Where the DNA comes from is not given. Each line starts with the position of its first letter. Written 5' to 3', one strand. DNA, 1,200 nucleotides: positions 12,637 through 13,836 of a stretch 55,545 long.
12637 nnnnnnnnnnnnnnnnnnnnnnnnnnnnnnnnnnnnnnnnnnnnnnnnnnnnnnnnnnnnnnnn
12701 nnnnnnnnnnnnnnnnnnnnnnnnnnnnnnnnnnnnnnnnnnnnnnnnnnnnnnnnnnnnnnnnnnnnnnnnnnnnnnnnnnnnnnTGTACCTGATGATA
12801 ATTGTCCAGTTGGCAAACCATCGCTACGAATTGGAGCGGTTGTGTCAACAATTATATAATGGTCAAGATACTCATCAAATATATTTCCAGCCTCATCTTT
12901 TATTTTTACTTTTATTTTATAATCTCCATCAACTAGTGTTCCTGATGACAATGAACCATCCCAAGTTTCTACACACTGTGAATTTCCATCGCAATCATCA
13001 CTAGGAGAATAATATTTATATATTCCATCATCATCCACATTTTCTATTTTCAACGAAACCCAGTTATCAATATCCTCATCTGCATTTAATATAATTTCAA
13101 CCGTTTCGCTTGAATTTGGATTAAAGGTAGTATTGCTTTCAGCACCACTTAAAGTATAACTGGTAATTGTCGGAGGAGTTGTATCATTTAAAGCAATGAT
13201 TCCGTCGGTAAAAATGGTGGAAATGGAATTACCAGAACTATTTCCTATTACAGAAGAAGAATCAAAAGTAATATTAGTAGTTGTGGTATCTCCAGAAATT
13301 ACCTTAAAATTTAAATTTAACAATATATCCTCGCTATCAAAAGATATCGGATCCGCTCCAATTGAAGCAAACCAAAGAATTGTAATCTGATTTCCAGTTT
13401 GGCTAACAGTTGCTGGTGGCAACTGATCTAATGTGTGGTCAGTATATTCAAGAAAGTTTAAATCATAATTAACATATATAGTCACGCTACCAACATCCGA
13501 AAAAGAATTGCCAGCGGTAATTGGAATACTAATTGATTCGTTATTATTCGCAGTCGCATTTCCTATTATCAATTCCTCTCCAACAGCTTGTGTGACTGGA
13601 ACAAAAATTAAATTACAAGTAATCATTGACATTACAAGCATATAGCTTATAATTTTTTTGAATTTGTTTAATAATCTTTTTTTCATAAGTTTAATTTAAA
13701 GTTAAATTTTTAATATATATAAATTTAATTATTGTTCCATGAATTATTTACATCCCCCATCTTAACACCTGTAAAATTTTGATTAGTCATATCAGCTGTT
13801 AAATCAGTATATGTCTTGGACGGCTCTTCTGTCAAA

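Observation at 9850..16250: Adjacent cohesin-bearing giant surface protein and dockerin-bearing subtilase: a putative cell-surface protease docking module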

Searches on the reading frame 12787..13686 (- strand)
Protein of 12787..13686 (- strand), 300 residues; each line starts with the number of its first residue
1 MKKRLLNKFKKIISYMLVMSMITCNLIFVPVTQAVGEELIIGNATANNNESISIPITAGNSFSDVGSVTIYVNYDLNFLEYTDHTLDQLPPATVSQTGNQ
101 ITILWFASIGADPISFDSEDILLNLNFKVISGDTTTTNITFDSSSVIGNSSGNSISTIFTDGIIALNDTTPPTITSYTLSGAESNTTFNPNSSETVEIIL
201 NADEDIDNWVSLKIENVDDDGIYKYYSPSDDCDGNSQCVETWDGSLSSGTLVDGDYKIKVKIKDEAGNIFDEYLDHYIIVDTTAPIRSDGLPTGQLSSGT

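Call 69: search_protein_families(library=pfam, proteins=[window:12787-13686:-], max_evalue=10)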
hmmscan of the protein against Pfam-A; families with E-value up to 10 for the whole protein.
window:12787-13686:- (300 aa): 4 families
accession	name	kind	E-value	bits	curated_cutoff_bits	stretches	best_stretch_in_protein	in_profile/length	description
PF00963.24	Cohesin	-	1.5e-11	45.1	24.1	1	39-164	3-137/139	Cohesin domain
PF19077.6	Big_13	-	0.0043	17.9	27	1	248-281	69-101/102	Bacterial Ig-like domain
PF13860.13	FlgD_ig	-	0.011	16.1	27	1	241-262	53-75/79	FlgD Ig-like domain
PF15418.12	DUF4625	-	0.61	10.8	27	0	252-272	104-124/131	Domain of unknown function (DUF4625)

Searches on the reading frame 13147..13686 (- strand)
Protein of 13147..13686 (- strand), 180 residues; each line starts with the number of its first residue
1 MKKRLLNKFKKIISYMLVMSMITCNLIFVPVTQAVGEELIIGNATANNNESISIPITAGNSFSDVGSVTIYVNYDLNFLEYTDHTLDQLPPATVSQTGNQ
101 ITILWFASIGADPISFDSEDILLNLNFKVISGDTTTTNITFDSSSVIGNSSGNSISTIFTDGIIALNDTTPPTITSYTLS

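Call 6: search_solved_structures(query=window:13147-13599:-, max_evalue=10, show_alignments=3)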
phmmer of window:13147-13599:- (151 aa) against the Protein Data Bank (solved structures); distinct sequences matched with E-value up to 10: 8.
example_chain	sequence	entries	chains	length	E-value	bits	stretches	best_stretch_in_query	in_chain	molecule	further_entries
3hi1_G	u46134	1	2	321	0.28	14.3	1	6-85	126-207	Glycoprotein 120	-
2qad_A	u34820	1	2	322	0.28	14.3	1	6-85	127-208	Envelope glycoprotein gp160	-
7ska_A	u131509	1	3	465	0.9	12.7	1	12-85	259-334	Envelope glycoprotein gp120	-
8fad_C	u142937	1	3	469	0.91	12.6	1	12-85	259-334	Envelope glycoprotein gp120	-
8fae_C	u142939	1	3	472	0.92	12.6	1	12-85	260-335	Envelope glycoprotein gp120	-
3upg_A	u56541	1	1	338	1.2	12.3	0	10-49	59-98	Outer membrane protein C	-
9wcb_A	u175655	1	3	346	1.6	11.8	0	9-49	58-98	Outer membrane porin C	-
3uu2_A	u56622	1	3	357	3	10.9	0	10-49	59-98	Outer membrane protein C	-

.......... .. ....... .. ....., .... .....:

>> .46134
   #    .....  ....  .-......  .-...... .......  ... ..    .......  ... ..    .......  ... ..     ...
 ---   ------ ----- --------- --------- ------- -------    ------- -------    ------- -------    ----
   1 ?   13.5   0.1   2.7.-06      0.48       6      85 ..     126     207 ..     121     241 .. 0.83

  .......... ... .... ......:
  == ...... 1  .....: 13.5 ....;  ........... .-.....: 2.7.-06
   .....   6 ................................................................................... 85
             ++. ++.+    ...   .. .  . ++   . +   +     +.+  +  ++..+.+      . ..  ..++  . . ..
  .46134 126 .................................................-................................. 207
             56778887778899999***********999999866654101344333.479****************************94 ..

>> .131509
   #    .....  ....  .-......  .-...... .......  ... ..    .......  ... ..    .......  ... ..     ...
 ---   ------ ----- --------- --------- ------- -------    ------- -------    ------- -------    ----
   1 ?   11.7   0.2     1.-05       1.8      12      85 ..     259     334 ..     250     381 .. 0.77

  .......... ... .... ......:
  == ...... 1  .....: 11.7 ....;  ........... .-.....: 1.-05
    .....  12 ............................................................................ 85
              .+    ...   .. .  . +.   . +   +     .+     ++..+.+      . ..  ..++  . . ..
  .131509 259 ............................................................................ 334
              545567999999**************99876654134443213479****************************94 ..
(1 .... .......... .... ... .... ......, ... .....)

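Call 8: search_protein_families(library=pfam, proteins=[window:13147-13599:-], max_evalue=10)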
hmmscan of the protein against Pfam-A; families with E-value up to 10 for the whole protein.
window:13147-13599:- (151 aa): 1 family
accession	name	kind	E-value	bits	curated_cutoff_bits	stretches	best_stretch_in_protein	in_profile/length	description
PF00963.24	Cohesin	-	1.6e-12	48.2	24.1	1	10-135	3-137/139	Cohesin domain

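Call 9: find_homologous_proteins(query=window:13147-13686:-, max_evalue=0.01)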
Query window:13147-13686:-: 66 candidates shared short words with the query, none scored E <= 0.01.

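Call 62: predict_structure(alignment_id=A3)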
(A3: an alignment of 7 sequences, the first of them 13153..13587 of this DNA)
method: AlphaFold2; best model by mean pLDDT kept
length: 145 residues; sequences in the alignment: 7
mean_pLDDT: 39.7   pTM: 0.36
mean pLDDT of the five models: 39.7, 37.1, 35.2, 34.6, 34.6
residues with pLDDT >= 90: 0; 70-90: 0; 50-70: 25; < 50: 120
segments of 3 or more residues with pLDDT < 50: 1-4, 13-17, 30-101, 107-145
pLDDT, mean of each block of 10 residues (from residue 1): 51 51 56 43 39 40 37 32 33 36 49 31 29 31 37
secondary structure, 60 per line:
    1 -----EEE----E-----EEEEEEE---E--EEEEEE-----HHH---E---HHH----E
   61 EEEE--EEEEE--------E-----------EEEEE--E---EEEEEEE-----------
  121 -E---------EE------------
elements in order: E6-8 E19-25 E32-37 E60-64 E67-71 E92-96 E103-109

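Call 64: search_solved_structures(query=A4, max_evalue=10, show_alignments=2)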
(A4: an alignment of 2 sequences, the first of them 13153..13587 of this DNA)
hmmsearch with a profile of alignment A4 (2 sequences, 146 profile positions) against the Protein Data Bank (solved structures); distinct sequences matched with E-value up to 10: 2.
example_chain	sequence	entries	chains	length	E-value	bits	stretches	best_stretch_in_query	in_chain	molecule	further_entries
8hre_A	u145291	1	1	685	0.069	16.3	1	67-108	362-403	Central straight fiber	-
7zlv_i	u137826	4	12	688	0.1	15.7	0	66-107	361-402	Probable central straight fiber | Straight fiber protein pb4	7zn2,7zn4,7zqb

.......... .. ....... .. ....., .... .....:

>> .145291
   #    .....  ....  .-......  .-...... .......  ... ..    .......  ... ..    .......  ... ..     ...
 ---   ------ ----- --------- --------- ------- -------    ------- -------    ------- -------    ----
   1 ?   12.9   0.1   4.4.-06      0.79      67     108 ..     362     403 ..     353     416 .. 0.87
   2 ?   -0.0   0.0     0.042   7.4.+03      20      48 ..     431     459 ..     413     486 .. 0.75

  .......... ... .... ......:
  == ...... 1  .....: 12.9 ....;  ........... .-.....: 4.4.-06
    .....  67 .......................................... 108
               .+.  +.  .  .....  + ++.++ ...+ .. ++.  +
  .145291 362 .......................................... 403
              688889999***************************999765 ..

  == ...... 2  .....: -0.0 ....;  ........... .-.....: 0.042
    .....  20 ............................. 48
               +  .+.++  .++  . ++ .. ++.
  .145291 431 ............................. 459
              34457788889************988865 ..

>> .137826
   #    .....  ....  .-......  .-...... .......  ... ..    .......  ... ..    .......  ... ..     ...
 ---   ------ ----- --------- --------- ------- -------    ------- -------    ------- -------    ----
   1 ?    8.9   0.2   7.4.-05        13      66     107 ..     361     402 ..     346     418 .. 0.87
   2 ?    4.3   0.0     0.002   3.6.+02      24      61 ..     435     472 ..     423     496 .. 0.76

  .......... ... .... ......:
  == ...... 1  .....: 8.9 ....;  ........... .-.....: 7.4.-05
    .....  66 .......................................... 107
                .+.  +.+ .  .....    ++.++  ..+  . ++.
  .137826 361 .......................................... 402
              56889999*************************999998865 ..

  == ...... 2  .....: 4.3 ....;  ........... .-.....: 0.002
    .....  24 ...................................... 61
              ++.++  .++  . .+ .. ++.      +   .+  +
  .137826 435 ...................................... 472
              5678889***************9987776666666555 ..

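Call 65: search_solved_structures(query=A3, max_evalue=0.1, show_alignments=1)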
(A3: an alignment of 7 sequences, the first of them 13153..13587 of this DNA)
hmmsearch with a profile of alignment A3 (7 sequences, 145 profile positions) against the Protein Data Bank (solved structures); distinct sequences matched with E-value up to 0.1: 22.
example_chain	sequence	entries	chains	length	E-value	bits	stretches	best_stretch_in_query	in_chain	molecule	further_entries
1g1k_A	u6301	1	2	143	2.3e-11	46.9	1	5-139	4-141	SCAFFOLDING PROTEIN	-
2vn5_A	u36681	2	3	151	3.3e-11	46.4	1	6-139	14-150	SCAFFOLDING PROTEIN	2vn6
2xdh_A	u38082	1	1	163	1.8e-08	37.5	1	4-103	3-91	COHESIN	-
4ums_A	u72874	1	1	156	1.6e-07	34.4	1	5-141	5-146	CELLULOSOMAL ANCHORING SCAFFOLDIN B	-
5nrk_A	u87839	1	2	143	4.1e-07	33.1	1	5-139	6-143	Endoglucanase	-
5nrm_A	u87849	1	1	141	4.3e-07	33.1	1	5-139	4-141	Endoglucanase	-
5lxv_A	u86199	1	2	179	1.3e-06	31.5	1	4-108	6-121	Scaffoldin C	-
4uyp_A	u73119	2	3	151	7.1e-06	29.1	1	5-112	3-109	Cellulosomal scaffoldin anchoring protein C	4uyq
5n5p_A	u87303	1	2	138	4.5e-05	26.5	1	4-138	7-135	Putative cellulosomal scaffoldin protein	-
3ul4_A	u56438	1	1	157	6.9e-05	25.9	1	3-138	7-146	Cellulosome-anchoring protein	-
6kgc_A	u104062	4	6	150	7.4e-05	25.8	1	4-141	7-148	Probably cellulosomal scaffolding protein, secreted cellulose-binding and cohesin domain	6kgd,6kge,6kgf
6kg8_A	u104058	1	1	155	9.6e-05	25.4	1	4-141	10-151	Probably cellulosomal scaffolding protein, secreted cellulose-binding and cohesin domain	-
3kcp_A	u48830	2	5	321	0.00053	23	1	15-141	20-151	Cellulosomal-scaffolding protein A | Cellulosome anchoring protein cohesin region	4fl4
2ccl_A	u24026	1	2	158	0.0013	21.8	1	28-144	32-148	CELLULOSOMAL SCAFFOLDING PROTEIN A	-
1ohz_A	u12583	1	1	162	0.0014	21.7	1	28-144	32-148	CELLULOSOMAL SCAFFOLDING PROTEIN A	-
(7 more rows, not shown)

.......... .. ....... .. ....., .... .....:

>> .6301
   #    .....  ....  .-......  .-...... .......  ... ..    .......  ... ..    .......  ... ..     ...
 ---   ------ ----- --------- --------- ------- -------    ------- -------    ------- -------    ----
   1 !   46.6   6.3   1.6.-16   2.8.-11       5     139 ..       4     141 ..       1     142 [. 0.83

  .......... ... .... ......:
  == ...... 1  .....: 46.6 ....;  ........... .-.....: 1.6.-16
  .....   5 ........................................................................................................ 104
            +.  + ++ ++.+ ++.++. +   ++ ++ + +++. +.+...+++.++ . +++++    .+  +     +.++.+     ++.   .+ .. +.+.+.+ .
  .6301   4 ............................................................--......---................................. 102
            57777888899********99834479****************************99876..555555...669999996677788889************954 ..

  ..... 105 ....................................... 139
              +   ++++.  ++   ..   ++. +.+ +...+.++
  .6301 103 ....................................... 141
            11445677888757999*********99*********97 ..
